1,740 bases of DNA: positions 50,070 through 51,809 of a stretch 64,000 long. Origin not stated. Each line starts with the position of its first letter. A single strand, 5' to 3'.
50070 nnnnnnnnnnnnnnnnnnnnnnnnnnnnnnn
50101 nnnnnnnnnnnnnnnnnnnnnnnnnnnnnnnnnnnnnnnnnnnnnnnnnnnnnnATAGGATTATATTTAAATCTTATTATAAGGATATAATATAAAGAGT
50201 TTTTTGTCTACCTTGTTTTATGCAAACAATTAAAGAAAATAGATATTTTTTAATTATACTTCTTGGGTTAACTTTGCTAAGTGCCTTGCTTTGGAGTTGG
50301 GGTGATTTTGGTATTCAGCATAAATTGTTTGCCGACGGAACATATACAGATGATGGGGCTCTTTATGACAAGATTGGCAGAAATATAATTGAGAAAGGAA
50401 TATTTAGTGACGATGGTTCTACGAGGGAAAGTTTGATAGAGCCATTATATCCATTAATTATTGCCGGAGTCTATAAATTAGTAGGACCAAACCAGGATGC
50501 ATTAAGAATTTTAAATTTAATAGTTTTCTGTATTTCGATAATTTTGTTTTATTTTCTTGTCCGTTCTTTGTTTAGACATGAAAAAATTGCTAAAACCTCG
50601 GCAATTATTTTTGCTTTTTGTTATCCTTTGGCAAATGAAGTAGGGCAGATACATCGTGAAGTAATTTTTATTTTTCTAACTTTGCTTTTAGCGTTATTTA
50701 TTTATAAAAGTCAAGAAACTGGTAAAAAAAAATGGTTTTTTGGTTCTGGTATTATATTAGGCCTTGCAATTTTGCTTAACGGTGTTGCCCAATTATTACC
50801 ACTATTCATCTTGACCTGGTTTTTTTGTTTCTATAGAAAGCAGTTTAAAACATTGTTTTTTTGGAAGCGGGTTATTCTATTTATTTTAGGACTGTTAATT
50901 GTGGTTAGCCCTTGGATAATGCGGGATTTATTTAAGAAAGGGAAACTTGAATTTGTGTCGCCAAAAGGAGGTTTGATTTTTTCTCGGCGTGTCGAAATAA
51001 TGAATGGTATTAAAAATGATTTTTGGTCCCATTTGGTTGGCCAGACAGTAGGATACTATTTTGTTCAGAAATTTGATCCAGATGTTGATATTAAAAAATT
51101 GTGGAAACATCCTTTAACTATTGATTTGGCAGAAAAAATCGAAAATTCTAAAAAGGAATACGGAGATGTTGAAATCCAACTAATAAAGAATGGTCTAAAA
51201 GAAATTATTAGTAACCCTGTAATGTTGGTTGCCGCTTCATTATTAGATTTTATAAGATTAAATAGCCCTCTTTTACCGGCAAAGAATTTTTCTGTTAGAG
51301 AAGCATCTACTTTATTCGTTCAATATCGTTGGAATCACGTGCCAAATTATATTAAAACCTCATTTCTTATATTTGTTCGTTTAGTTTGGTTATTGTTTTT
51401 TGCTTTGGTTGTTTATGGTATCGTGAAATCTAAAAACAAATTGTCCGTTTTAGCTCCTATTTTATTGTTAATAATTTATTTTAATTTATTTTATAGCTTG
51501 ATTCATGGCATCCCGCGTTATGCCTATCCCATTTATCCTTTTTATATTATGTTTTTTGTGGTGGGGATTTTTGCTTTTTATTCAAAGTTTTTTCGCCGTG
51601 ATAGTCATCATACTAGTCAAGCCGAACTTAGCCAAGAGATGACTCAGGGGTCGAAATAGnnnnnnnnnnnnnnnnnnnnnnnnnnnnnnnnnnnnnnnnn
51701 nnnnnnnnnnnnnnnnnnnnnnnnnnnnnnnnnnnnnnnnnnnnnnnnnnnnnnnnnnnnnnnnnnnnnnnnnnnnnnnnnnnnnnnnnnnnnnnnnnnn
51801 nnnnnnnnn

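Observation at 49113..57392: Complete lipid-linked glycan export and transfer toolkit beside the tailoring array: Ppm1-like GT2 + DUF2304, GT39 (PMT/ArnT-like), PGT, Wzx, and Wzy_C fused to TPR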

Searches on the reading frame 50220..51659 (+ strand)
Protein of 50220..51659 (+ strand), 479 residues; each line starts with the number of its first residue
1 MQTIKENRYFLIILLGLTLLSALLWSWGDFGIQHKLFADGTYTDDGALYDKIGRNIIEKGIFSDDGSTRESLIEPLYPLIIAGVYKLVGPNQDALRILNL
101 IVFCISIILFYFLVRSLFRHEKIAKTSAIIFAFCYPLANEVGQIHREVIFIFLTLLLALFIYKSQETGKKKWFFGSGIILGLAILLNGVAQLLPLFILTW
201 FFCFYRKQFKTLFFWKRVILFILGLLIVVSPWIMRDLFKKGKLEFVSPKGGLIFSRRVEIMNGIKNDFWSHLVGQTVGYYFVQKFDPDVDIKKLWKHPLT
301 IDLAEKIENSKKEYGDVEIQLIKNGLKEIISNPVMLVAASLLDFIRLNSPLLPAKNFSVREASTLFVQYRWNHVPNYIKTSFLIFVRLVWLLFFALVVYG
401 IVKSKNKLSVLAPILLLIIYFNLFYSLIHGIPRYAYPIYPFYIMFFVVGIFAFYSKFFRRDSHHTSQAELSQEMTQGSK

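Call 4: search_protein_families(library=pfam, proteins=[window:50220-51659:+], max_evalue=0.01)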
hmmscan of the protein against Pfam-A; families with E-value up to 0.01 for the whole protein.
window:50220-51659:+ (479 aa): 1 family
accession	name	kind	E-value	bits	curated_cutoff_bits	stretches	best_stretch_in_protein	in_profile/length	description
PF13231.12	PMT_2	-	1.6e-15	58.1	26.1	1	75-232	4-157/160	Dolichyl-phosphate-mannose-protein mannosyltransferase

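Call 10: search_protein_families(library=ncbifam, proteins=[window:50220-51659:+], max_evalue=0.01)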
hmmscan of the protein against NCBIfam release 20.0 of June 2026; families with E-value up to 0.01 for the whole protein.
window:50220-51659:+ (479 aa): 2 families
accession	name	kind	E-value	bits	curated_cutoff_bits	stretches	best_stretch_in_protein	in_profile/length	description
NF047440.1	LA3751_2_3_fam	subfamily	5.5e-06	25.5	200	1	76-230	84-234/460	LA_3751/LA_3752 family putative glycosyltransferase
NF009784.2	PRK13279.1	equivalog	1.1e-05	24.3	567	1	87-234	75-224/539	lipid IV(A) 4-amino-4-deoxy-L-arabinosyltransferase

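Call 12: search_solved_structures(query=window:50220-51659:+, max_evalue=1, show_alignments=2)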
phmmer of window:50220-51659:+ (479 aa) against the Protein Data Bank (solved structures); distinct sequences matched with E-value up to 1: 1.
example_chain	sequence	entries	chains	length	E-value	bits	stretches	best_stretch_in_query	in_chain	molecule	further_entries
6hum_E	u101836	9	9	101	0.61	12.3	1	383-423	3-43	NAD(P)H-quinone oxidoreductase subunit 4L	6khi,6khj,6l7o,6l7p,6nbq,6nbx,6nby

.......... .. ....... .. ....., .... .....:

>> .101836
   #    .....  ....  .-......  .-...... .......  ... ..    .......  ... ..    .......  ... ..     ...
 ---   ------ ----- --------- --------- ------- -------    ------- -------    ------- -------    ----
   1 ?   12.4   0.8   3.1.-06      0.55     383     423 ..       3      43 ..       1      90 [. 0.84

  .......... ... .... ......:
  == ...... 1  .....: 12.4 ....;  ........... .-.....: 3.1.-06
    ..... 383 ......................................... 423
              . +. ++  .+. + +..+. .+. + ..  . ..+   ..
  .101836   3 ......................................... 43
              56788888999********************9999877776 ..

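Call 59: find_homologous_proteins(query=window:50220-51659:+, max_evalue=0.00001)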
Query window:50220-51659:+ (479 aa): 10 proteins with E <= 0.00001 among 8000 candidates.
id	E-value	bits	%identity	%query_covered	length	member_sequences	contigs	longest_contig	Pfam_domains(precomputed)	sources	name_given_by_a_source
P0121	0.0e+0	1066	100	100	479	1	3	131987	PF13231.13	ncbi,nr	ncbi:glycosyltransferase family 39 protein [Patescibacteria group bacterium]|nr:glycosyltransferase 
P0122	1.2e-251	854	79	100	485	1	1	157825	PF13231.13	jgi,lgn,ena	-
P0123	1.4e-66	244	36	85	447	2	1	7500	PF02366.25,PF13231.13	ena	-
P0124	1.5e-65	240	36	87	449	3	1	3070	PF02366.25,PF13231.13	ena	-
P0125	1.1e-64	237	30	95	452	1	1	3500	PF13231.13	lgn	-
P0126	1.8e-58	217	33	96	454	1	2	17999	PF02366.25,PF13231.13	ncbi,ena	-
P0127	8.3e-31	126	29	88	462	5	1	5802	PF13231.13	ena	-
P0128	5.0e-7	47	26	50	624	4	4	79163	PF14559.13,PF13431.13,PF13414.13,PF00515.35,PF13424.13,PF13432.13,PF13428.13,PF13181.13,PF07719.24,PF13174.13,PF13231.13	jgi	-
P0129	7.0e-6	43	26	47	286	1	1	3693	PF13231.13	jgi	-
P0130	8.2e-6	43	25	44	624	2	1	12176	PF14559.13,PF13431.13,PF13414.13,PF00515.35,PF13424.13,PF13432.13,PF13428.13,PF13181.13,PF07719.24,PF13174.13,PF13231.13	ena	-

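Call 60: find_encoding_contigs(protein=P0122, flank=10000, max_places=1)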
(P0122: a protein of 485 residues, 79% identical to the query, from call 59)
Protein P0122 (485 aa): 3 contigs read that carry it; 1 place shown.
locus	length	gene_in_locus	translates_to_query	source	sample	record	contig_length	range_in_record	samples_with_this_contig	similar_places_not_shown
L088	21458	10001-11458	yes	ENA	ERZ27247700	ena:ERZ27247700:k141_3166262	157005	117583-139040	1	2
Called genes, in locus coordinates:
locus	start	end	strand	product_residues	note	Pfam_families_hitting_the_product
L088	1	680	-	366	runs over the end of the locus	PF04055:Radical_SAM, PF13186:SPASM (weak)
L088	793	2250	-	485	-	PF02310:B12-binding, PF04055:Radical_SAM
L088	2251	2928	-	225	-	PF03848:TehB (weak), PF13489:Methyltransf_23, PF01209:Ubie_methyltran, PF13847:Methyltransf_31, PF08241:Methyltransf_11, PF08242:Methyltransf_12, PF13649:Methyltransf_25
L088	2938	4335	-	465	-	PF02310:B12-binding, PF04055:Radical_SAM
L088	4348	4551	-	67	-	-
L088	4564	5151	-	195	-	PF13580:SIS_2, PF01380:SIS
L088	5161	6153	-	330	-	PF00288:GHMP_kinases_N, PF08544:GHMP_kinases_C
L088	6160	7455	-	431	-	PF00483:NTP_transferase, PF12804:NTP_transf_3, PF13419:HAD_2 (weak), PF13242:Hydrolase_like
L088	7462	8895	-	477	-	PF02310:B12-binding, PF04055:Radical_SAM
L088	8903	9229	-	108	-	PF10066:DUF2304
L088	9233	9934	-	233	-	PF00535:Glycos_transf_2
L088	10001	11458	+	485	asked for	PF13231:PMT_2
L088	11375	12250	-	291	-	PF13489:Methyltransf_23, PF07021:MetW (weak), PF08241:Methyltransf_11, PF08242:Methyltransf_12, PF13649:Methyltransf_25, PF13847:Methyltransf_31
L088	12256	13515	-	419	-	PF01943:Polysacc_synt, PF13440:Polysacc_synt_3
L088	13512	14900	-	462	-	PF02397:Bac_transf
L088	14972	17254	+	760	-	PF04932:Wzy_C, PF13371:TPR_9 (faint), PF13424:TPR_12 (faint), PF13181:TPR_8 (faint), PF13414:TPR_11 (faint), PF13428:TPR_14 (faint), PF00515:TPR_1, PF07719:TPR_2 (weak), +4 more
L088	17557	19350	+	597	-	-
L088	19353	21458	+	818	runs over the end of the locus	PF07517:SecA_DEAD, PF01043:SecA_PP_bind, PF21090:P-loop_SecA, PF07516:SecA_SW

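Call 61: find_encoding_contigs(protein=P0126, flank=8000, max_places=1)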
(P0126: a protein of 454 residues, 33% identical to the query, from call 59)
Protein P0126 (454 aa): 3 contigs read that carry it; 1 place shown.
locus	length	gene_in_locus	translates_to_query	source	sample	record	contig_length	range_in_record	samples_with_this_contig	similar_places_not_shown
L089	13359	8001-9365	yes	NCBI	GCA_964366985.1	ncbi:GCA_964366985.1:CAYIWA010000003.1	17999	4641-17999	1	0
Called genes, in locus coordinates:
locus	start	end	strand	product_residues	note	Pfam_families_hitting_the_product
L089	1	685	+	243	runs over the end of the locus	PF00106:adh_short, PF01370:Epimerase (weak), PF08659:KR, PF13561:adh_short_C2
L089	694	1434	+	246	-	PF00535:Glycos_transf_2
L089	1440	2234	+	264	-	PF05148:Methyltransf_8, PF13489:Methyltransf_23, PF08241:Methyltransf_11, PF08242:Methyltransf_12 (weak), PF13847:Methyltransf_31, PF13649:Methyltransf_25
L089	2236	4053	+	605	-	-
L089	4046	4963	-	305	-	PF03706:LPG_synthase_TM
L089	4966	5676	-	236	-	PF13489:Methyltransf_23, PF13847:Methyltransf_31, PF08241:Methyltransf_11, PF08242:Methyltransf_12, PF13649:Methyltransf_25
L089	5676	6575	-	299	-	PF00535:Glycos_transf_2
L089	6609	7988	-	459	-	PF04422:FrhB_FdhB_N, PF04432:FrhB_FdhB_C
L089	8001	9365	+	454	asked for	PF02366:PMT, PF13231:PMT_2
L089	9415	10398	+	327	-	PF03721:UDPG_MGDP_dh_N (faint), PF00984:UDPG_MGDP_dh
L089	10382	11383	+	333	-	PF00106:adh_short (weak), PF01073:3Beta_HSD, PF01370:Epimerase, PF02719:Polysacc_synt_2 (weak), PF04321:RmlD_sub_bind, PF07993:NAD_binding_4 (weak), PF16363:GDP_Man_Dehyd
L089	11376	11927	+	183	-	PF00293:NUDIX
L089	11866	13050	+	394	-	PF00534:Glycos_transf_1, PF13692:Glyco_trans_1_4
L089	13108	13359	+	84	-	?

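Call 62: find_encoding_contigs(protein=P0123, flank=6000, max_places=1)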
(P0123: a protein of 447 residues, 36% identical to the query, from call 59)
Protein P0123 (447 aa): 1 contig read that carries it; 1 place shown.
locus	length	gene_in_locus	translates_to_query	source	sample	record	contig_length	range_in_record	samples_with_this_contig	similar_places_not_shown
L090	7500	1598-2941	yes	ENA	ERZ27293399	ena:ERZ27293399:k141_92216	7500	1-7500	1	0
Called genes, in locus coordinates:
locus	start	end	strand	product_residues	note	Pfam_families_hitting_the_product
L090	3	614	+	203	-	?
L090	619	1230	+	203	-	PF01209:Ubie_methyltran (faint), PF13489:Methyltransf_23, PF13847:Methyltransf_31, PF08241:Methyltransf_11, PF08242:Methyltransf_12, PF13649:Methyltransf_25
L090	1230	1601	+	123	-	-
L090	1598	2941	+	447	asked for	PF02366:PMT, PF13231:PMT_2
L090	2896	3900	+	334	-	PF01370:Epimerase, PF16363:GDP_Man_Dehyd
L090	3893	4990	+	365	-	PF13439:Glyco_transf_4, PF20706:GT4-conflict (weak), PF00534:Glycos_transf_1, PF13692:Glyco_trans_1_4, PF13524:Glyco_trans_1_2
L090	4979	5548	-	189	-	PF00132:Hexapep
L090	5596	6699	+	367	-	PF01041:DegT_DnrJ_EryC1, PF00155:Aminotran_1_2, PF00266:Aminotran_5 (weak), PF01053:Cys_Met_Meta_PP, PF01212:Beta_elim_lyase (weak), PF00464:SHMT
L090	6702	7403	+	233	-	PF05711:TylF, PF13578:Methyltransf_24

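Call 84: predict_structure(alignment_id=A4)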
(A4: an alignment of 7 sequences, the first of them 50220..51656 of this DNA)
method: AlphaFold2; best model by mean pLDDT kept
length: 479 residues; sequences in the alignment: 7
mean_pLDDT: 71.4   pTM: 0.73
mean pLDDT of the five models: 71.4, 71.1, 70.4, 67.5, 65.5
residues with pLDDT >= 90: 37; 70-90: 253; 50-70: 119; < 50: 70
segments of 3 or more residues with pLDDT < 50: 1-4, 28-43, 139-144, 241-248, 350-364, 461-479
pLDDT, mean of each block of 10 residues (from residue 1): 60 84 58 35 58 81 66 76 84 75 89 88 89 65 63 91 83 91 81 81 72 79 89 63 45 73 81 73 70 60 67 65 82 82 68 43 50 63 70 85 79 80 64 69 89 75 45 42
secondary structure, 60 per line:
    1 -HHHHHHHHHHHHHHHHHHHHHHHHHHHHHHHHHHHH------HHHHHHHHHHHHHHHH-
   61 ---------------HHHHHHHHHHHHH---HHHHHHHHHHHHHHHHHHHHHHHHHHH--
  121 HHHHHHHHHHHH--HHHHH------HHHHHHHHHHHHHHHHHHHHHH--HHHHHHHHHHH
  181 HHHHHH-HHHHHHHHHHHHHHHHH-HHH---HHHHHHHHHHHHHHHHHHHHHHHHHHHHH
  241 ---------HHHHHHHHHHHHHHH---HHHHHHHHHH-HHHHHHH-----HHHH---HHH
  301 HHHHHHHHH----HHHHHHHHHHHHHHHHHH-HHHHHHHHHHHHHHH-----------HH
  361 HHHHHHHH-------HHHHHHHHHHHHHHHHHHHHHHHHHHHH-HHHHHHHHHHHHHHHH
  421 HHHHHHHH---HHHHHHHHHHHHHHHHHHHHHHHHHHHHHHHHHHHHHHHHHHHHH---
elements in order: H2-37 H44-59 H76-88 H92-118 H121-132 H135-139 H146-167 H170-186 H188-204 H212-240 H250-264 H268-277 H279-285 H291-294 H298-309 H314-331 H333-347 H359-368 H376-403 H405-428 H432-476
